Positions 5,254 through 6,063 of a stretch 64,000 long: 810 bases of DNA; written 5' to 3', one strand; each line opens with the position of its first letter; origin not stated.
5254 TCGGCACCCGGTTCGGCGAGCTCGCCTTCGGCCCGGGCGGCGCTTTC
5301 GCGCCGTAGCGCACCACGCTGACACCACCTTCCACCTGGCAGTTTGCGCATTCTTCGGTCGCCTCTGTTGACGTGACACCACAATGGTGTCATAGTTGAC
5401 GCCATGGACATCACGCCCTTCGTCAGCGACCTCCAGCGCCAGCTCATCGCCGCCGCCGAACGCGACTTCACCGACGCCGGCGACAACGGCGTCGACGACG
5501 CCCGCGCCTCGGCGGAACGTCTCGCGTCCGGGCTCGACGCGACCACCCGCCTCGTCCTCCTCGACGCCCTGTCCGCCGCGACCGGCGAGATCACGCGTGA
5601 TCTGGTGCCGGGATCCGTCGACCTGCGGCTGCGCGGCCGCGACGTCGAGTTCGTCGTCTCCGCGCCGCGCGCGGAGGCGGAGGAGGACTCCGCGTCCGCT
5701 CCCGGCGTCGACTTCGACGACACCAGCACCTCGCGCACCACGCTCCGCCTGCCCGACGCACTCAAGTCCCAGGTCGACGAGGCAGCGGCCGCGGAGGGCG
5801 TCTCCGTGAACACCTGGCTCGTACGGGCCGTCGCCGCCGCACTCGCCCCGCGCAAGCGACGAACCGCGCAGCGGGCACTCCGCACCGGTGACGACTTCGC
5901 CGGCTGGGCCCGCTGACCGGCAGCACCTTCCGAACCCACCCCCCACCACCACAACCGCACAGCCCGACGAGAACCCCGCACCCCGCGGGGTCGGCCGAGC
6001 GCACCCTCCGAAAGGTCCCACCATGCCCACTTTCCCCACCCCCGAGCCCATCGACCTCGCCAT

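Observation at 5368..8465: Autoregulated-looking RHH regulator / DUF4097 (LiaF-like) / ABC-transporter module downstream of sdhB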

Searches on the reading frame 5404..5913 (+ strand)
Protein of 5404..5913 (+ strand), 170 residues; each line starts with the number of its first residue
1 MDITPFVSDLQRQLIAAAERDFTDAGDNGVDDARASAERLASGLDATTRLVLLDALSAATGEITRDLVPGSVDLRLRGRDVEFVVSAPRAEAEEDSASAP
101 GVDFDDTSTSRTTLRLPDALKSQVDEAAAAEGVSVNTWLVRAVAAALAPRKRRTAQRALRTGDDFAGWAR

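Call 7: search_protein_families(library=pfam, proteins=[window:5404-5913:+], max_evalue=0.1)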
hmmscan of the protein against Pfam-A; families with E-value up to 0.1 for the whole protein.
window:5404-5913:+ (170 aa): 5 families
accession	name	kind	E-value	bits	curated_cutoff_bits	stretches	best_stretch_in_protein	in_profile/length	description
PF05534.18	HicB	-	7.7e-05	23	21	1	113-142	21-50/51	HicB family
PF01402.27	RHH_1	-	0.00049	20.4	20.5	1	111-144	1-33/39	Ribbon-helix-helix protein, copG family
PF07878.17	RHH_5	-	0.0083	16.3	26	1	110-135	2-27/43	CopG-like RHH_1 or ribbon-helix-helix domain, RHH_5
PF08681.18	TacA1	-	0.019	15.4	21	0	113-145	3-35/80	Antitoxin TacA 1-like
PF03869.20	Arc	-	0.047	14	20.4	1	114-147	9-42/50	Arc-like DNA binding domain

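Call 8: search_protein_families(library=ncbifam, proteins=[window:5404-5913:+], max_evalue=0.1)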
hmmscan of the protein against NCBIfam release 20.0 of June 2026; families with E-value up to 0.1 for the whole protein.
window:5404-5913:+ (170 aa): 2 families
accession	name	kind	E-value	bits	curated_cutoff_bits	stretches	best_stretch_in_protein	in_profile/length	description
NF041551.1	YlcI_YnfO_N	subfamily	4.9e-07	29.7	30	1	109-148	2-40/42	YlcI/YnfO family protein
NF050181.1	TA_anti_VapB_Myco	equivalog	0.046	14.2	60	1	116-160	9-53/72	type II toxin-antitoxin system VapB family antitoxin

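Call 9: find_homologous_proteins(query=window:5404-5913:+)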
Query window:5404-5913:+ (170 aa): 3768 proteins with E <= 0.001 among 8000 candidates; the best 120 are listed.
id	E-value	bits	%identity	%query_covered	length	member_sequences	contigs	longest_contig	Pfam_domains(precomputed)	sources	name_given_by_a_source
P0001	1.1e-96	339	99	100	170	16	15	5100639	-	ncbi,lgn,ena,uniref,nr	ncbi:toxin-antitoxin system HicB family antitoxin [Tsukamurella tyrosinosolvens]|uniref:toxin-antito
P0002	1.3e-89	316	93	100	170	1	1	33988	-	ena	-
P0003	5.3e-89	314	91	100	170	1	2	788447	-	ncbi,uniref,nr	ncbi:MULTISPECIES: toxin-antitoxin system HicB family antitoxin [Tsukamurella]|uniref:Toxin-antitoxi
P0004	3.5e-87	308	89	100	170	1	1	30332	-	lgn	-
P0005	5.0e-87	308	91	100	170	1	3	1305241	-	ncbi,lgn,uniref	ncbi:toxin-antitoxin system HicB family antitoxin [Tsukamurella ocularis]|uniref:toxin-antitoxin sys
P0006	2.7e-86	305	91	100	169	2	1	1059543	-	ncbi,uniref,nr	ncbi:toxin-antitoxin system HicB family antitoxin [Tsukamurella sputi]|uniref:Toxin-antitoxin system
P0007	2.5e-83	296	88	100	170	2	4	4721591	-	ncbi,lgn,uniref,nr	ncbi:hypothetical protein TPB0596_11710 [Tsukamurella pulmonis]|uniref:HicB family protein n=1 Tax=T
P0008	1.0e-81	290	85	100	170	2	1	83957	-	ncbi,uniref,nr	ncbi:toxin-antitoxin system HicB family antitoxin [Tsukamurella pseudospumae]|uniref:Hisitidine kina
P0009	1.1e-81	290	86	100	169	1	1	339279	-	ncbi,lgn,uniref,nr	ncbi:toxin-antitoxin system HicB family antitoxin [Tsukamurella pseudospumae]|uniref:Hisitidine kina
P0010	1.2e-81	290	86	100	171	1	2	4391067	-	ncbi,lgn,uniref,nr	ncbi:histidine kinase [Tsukamurella sp. PLM1]|uniref:histidine kinase n=1 Tax=Tsukamurella sp. PLM1 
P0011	6.1e-81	288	85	100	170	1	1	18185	-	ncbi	-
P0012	3.1e-78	279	84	100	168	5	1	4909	-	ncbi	-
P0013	3.4e-78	279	84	100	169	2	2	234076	-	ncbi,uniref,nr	ncbi:histidine kinase [Tsukamurella spumae]|uniref:Histidine kinase n=1 Tax=Tsukamurella spumae TaxI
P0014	6.6e-76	271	83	100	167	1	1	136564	-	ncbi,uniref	ncbi:toxin-antitoxin system HicB family antitoxin [Tsukamurella sp. NPDC003166]|uniref:toxin-antitox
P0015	4.9e-74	265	79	100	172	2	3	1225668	-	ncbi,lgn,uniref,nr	ncbi:toxin-antitoxin system HicB family antitoxin [Tsukamurella ocularis]|uniref:toxin-antitoxin sys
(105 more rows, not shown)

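Call 13: find_related_loci(query=A1, collection=genome_contigs, flank=6000)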
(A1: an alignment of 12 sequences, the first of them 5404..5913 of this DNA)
Query A1 (170 aa) in genome_contigs; peptide patterns used: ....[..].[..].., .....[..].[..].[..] (x = any residue, [..] = any of these).
600 stretches matched a pattern (row limit reached: there are more); 518 encode a relative of the query (tblastn E <= 1e-3); the best 80 are kept; 80 distinct loci.
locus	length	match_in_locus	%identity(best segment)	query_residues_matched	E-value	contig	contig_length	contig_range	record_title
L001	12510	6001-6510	93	1-170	5e-88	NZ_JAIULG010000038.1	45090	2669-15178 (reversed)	Tsukamurella sp. M9C NODE_38_length_45090_cov_13.764, whole genome shotgun sequence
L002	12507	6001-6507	93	1-169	2e-87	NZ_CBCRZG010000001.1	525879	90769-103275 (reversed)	Tsukamurella hominis strain CIP111613T isolate CIP111613T NODE_0001, whole genome shotgun sequence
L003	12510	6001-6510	95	1-170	1e-84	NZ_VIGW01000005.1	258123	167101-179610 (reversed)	Tsukamurella asaccharolytica strain HKU71 NODE_5_length_258123_cov_114.709747, whole genome shotgun sequence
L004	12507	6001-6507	91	1-170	2e-84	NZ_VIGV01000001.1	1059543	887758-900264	Tsukamurella sputi strain HKU70 NODE_1_length_1059543_cov_108.418080, whole genome shotgun sequence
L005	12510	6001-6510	76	1-170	2e-78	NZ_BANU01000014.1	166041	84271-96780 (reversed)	Gordonia sihwensis NBRC 108236, whole genome shotgun sequence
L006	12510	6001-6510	91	1-170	6e-74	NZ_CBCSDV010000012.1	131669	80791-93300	Tsukamurella ocularis strain CIP111612T isolate CIP111612T NODE_0012, whole genome shotgun sequence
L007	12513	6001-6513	86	1-170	4e-74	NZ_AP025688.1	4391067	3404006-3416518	Tsukamurella sp. PLM1 chromosome, complete genome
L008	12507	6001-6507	86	1-170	3e-72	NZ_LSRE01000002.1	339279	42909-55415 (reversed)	Tsukamurella pseudospumae strain JCM 13375 pw3202_c10, whole genome shotgun sequence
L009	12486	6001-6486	71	1-170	2e-71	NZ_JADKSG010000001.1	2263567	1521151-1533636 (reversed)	Herbiconiux sp. VKM Ac-1786 n1, whole genome shotgun sequence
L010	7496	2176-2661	70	1-170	5e-71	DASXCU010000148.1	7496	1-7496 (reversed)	MAG TPA_asm: Galbitalea sp. isolate SMAG_U5068 k141_5318690, whole genome shotgun sequence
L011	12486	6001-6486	71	1-170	4e-71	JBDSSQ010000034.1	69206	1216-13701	MAG: Pseudolysinimonas sp. isolate cluster1_bin.538 k127_2631924, whole genome shotgun sequence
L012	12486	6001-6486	71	1-170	8e-71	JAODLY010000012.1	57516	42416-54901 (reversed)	MAG: Rhodoglobus sp. isolate RYN_77 scaffold_3568056, whole genome shotgun sequence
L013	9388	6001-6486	71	1-170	8e-71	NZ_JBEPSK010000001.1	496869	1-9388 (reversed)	Mycetocola sp. 2940 Ga0501449_01, whole genome shotgun sequence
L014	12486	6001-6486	70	1-170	1e-70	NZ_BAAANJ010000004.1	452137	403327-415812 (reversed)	Agromyces neolithicus strain JCM 14322 sequence04, whole genome shotgun sequence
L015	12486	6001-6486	70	1-170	2e-70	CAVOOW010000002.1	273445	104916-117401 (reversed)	MAG: uncultured Actinomycetota bacterium isolate MFD00392.bin.1.14 genome assembly, contig: contig_21497, whole genome s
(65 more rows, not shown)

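Call 31: search_protein_families(library=padloc, proteins=[window:5404-5913:+], max_evalue=0.01)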
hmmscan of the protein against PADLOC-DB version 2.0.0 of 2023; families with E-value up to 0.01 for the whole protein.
window:5404-5913:+ (170 aa): 0 families

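Call 35: predict_structure(alignment_id=A2)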
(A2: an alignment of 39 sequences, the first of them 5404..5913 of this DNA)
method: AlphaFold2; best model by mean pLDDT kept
length: 170 residues; sequences in the alignment: 39
mean_pLDDT: 58.8   pTM: 0.28
mean pLDDT of the five models: 58.8, 57.1, 54.5, 52.8, 46.0
residues with pLDDT >= 90: 0; 70-90: 73; 50-70: 35; < 50: 62
segments of 3 or more residues with pLDDT < 50: 67-70, 74-77, 79-82, 87-114, 149-170
pLDDT, mean of each block of 10 residues (from residue 1): 67 78 73 76 76 67 50 48 47 31 33 54 80 82 64 36 39
secondary structure, 60 per line:
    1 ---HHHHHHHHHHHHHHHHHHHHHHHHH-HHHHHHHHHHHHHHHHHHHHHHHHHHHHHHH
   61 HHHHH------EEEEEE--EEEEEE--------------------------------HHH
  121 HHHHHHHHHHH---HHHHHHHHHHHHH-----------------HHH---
elements in order: H4-28 H30-65 E72-77 E80-85 H118-131 H135-147

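Call 38: search_protein_representatives(protein=window:5404-5913:+)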
Query: 170 residues. Proteins with E-value up to 0.001 (for the whole library): 1257; up to 1e-10: 575; up to 1e-30: 22. The best 150 are listed.
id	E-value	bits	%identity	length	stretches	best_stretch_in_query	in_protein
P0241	2.8e-60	219.1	71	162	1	2-170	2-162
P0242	1.0e-46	175.1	92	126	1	1-100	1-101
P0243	1.7e-45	171.2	75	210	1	30-154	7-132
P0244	4.7e-43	163.2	71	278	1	38-158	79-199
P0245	8.3e-40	152.7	62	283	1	1-152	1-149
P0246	4.6e-39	150.3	61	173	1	2-170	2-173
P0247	1.5e-38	148.6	64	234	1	7-170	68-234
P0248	5.8e-38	146.7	63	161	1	29-170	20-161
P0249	6.0e-38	146.6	59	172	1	1-170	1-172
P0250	1.1e-37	145.8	67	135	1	44-170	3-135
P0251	2.0e-35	138.4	55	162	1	1-170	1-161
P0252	6.8e-35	136.7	58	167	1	9-168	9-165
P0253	1.7e-34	135.4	56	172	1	1-170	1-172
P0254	1.6e-33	132.3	63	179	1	1-161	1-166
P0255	3.9e-33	131.0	51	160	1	1-158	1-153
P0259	8.1e-32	126.7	50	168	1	1-170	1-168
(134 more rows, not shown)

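Call 42: find_homologous_proteins(query=P0259)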
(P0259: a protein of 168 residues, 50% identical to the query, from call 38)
Query P0259 (168 aa): 3879 proteins with E <= 0.001 among 6695 candidates; the best 120 are listed.
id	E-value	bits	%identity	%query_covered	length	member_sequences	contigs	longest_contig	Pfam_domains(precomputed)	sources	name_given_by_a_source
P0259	1.7e-100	352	100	100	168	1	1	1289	-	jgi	jgi:hypothetical protein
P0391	7.1e-65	236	69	100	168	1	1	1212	PF05534.19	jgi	jgi:hypothetical protein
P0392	4.9e-63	230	60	79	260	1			PF21983.3,PF01402.28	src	-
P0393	5.1e-63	230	68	100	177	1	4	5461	-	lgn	-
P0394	2.4e-62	228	65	100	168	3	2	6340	-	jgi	jgi:hypothetical protein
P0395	3.9e-62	227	68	100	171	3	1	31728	PF05534.19,PF01402.28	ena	-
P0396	7.9e-62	226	67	100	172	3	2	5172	PF05534.19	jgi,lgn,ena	-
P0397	9.9e-62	226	65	100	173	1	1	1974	-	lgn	-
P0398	2.1e-61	225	67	100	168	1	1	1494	PF05534.19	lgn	-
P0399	1.5e-60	222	65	100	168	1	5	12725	-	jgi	jgi:hypothetical protein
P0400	2.9e-60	221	65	100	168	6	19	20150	PF05534.19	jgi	jgi:hypothetical protein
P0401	2.9e-60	221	65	100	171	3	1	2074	PF05534.19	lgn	-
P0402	4.4e-60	220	67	100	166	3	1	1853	-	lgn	-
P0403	4.6e-60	220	65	99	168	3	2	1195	PF05534.19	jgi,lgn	jgi:hypothetical protein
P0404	5.1e-60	220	66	100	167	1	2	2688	PF05534.19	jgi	jgi:hypothetical protein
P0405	5.9e-60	220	66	100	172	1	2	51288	PF05534.19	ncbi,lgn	ncbi:MAG: toxin-antitoxin system HicB family antitoxin [Acidimicrobiia bacterium]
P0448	2.3e-55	205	62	100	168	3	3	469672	PF05534.19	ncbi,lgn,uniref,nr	ncbi:HicB family protein [Saccharopolyspora kobensis]|uniref:HicB family protein n=1 Tax=Saccharopol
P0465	1.1e-54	203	62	100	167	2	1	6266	PF05534.19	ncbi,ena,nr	ncbi:MAG: toxin-antitoxin system HicB family antitoxin [Chloroflexi bacterium]|nr:MAG: toxin-antitox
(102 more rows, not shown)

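Call 43: find_encoding_contigs(protein=P0448, flank=6000, max_places=1)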
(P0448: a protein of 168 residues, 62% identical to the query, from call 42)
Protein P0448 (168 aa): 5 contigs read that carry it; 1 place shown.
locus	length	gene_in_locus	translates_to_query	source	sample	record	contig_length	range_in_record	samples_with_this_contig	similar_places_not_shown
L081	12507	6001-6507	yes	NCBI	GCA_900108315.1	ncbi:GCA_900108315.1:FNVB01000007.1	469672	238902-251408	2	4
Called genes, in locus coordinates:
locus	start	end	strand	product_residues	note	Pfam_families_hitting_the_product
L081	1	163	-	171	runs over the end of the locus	PF03780:Asp23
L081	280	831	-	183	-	-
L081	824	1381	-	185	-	PF07638:Sigma70_ECF (faint), PF04542:Sigma70_r2, PF04545:Sigma70_r4, PF08281:Sigma70_r4_2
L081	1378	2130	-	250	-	PF01872:RibD_C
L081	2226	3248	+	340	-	PF03969:AFG1_ATPase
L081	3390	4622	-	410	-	PF00202:Aminotran_3, PF01041:DegT_DnrJ_EryC1 (weak), PF00155:Aminotran_1_2 (weak)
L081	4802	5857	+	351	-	PF10282:Lactonase, PF08450:SGL (faint), PF00400:WD40 (faint)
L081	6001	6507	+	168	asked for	PF05534:HicB (weak)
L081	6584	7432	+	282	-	PF13349:DUF4097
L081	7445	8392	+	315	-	PF00005:ABC_tran, PF13304:AAA_21 (faint), PF13732:DrrA1-3_C (weak)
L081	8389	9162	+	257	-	PF01061:ABC2_membrane, PF12698:ABC2_membrane_3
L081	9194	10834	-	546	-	-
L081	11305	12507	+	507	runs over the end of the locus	PF00005:ABC_tran, PF13304:AAA_21 (faint), PF00005:ABC_tran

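Call 44: find_encoding_contigs(protein=P0405, flank=6000, max_places=1)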
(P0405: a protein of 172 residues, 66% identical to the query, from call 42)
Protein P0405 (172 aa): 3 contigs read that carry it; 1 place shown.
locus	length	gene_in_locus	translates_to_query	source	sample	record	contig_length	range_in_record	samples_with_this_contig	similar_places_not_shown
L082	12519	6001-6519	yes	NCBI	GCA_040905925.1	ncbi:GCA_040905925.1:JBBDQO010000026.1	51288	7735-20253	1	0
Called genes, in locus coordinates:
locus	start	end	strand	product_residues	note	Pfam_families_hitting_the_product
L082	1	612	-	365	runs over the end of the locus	PF01590:GAF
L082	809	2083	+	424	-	-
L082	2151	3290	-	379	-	PF00561:Abhydrolase_1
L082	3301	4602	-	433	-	PF01053:Cys_Met_Meta_PP, PF00155:Aminotran_1_2, PF00266:Aminotran_5, PF01041:DegT_DnrJ_EryC1, PF01212:Beta_elim_lyase (weak)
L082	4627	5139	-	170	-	PF02566:OsmC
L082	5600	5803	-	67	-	-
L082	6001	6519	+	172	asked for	PF05534:HicB (weak)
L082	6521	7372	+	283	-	PF13349:DUF4097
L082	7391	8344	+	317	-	PF00005:ABC_tran, PF13304:AAA_21 (weak), PF13732:DrrA1-3_C (weak)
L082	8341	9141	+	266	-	PF01061:ABC2_membrane, PF12698:ABC2_membrane_3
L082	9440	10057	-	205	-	-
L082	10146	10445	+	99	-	PF01155:HypA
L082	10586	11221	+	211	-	-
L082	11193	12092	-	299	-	PF16321:Ribosom_S30AE_C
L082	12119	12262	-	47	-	-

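Call 45: find_encoding_contigs(protein=P0465, flank=6000, max_places=1)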
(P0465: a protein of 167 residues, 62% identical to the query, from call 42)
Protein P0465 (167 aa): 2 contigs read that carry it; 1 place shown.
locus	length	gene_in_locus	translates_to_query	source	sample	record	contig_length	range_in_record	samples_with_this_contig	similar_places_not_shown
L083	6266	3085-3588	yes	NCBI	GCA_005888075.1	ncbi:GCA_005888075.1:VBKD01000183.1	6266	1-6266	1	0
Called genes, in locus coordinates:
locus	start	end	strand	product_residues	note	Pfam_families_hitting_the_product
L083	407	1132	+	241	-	PF00248:Aldo_ket_red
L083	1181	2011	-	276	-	PF12679:ABC2_membrane_2, PF12730:ABC2_membrane_4 (weak)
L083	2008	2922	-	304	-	PF00005:ABC_tran, PF13304:AAA_21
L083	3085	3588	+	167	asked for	PF05534:HicB (faint)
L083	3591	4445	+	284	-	PF13349:DUF4097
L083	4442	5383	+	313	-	PF00005:ABC_tran, PF02702:KdpD (faint), PF13304:AAA_21 (weak)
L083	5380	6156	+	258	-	PF01061:ABC2_membrane, PF12698:ABC2_membrane_3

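Call 51: find_related_loci(query=A4, collection=metagenome_contigs, flank=4000)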
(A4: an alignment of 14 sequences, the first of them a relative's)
Query A4 (168 aa) in metagenome_contigs; peptide patterns used: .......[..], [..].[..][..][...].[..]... (x = any residue, [..] = any of these).
600 stretches matched a pattern (row limit reached: there are more); 404 encode a relative of the query (tblastn E <= 1e-3); the best 80 are kept; 80 distinct loci.
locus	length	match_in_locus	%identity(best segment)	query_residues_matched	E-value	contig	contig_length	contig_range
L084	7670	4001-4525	64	1-168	7e-63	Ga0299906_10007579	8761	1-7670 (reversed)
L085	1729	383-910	62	1-168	8e-65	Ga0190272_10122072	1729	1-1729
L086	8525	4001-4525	62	1-168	5e-62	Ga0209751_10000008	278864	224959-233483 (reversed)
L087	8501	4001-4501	64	1-168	1e-60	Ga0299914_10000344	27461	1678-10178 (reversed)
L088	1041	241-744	62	1-168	3e-64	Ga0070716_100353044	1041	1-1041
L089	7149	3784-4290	60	1-168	4e-59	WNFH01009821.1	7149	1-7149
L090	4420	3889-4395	60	1-168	3e-59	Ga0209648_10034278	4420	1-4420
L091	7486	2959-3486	61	1-168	6e-59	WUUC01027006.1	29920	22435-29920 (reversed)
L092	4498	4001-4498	61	1-168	3e-59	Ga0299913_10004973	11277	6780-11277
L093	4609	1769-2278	63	1-168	8e-59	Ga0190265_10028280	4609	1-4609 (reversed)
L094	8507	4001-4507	60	1-168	1e-58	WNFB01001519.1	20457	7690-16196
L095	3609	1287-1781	62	1-167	2e-58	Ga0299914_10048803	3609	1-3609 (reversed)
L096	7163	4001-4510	59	1-168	3e-58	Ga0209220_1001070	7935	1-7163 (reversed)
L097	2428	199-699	60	1-168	2e-58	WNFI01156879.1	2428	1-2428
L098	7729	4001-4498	62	1-167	5e-58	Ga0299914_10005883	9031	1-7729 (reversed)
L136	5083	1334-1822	60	1-168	7e-53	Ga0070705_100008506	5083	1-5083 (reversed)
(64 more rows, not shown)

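Call 57: search_protein_families(library=pfam, proteins=[L136:2875-3897:+, L136:3897-4877:+, L091:4483-5700:-, L091:4846-5538:+, L003:7506-9020:-], max_evalue=0.001)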
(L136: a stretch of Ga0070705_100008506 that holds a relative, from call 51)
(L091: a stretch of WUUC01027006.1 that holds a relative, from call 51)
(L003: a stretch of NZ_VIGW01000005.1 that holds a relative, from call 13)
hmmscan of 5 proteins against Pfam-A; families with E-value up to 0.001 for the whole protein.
L136:2875-3897:+ (341 aa): 1 family
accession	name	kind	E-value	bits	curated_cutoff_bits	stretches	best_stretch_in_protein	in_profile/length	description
PF01041.23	DegT_DnrJ_EryC1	-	4.5e-56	191.1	19.8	1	26-258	9-248/360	DegT/DnrJ/EryC1/StrS aminotransferase family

L136:3897-4877:+ (327 aa): 8 families
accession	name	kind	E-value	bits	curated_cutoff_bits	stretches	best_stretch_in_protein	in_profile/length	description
PF01370.27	Epimerase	-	1.1e-48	166.2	20.9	1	3-230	1-239/240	NAD dependent epimerase/dehydratase family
PF16363.11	GDP_Man_Dehyd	-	1.9e-36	126.6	27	1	4-291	1-330/332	GDP-mannose 4,6 dehydratase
PF01073.25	3Beta_HSD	-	2.4e-25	89.6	22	1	4-219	1-229/280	3-beta hydroxysteroid dehydrogenase/isomerase family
PF04321.23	RmlD_sub_bind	-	1.1e-19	71.1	27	1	1-246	1-228/287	RmlD substrate binding domain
PF02719.21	Polysacc_synt_2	-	6e-14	52.3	20.2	1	3-249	1-247/293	Polysaccharide biosynthesis protein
PF07993.18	NAD_binding_4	-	8.1e-13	48.6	20.1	1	51-168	77-206/258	Male sterility protein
PF13460.12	NAD_binding_10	-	8.8e-12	45.7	27.2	1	7-168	1-145/184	NAD(P)H-binding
PF05368.20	NmrA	-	0.00019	21.5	27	1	2-112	4-106/298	NmrA-like family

L091:4483-5700:- (406 aa): 3 families
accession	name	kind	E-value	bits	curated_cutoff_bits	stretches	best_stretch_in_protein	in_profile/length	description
PF00155.27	Aminotran_1_2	-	6.2e-51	174.1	19.7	1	80-386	5-346/361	Aminotransferase class I and II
PF00266.25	Aminotran_5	-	1.5e-05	24.6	21.5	1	141-239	78-177/371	Aminotransferase class-V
PF01053.26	Cys_Met_Meta_PP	-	2.3e-05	23.6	27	1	107-239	48-175/381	Cys/Met metabolism PLP-dependent enzyme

L091:4846-5538:+ (231 aa): 0 families

L003:7506-9020:- (505 aa): 3 families
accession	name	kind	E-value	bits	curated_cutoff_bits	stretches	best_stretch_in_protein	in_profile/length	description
PF07690.21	MFS_1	-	3.9e-55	187.6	33.4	1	33-424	2-346/347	Major Facilitator Superfamily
PF00083.30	Sugar_tr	-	5.1e-09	36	22.3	1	66-205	48-192/452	Sugar (and other) transporter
PF05977.19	MFS_3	-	1.3e-05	24.3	27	1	81-201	62-186/524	Transmembrane secretion effector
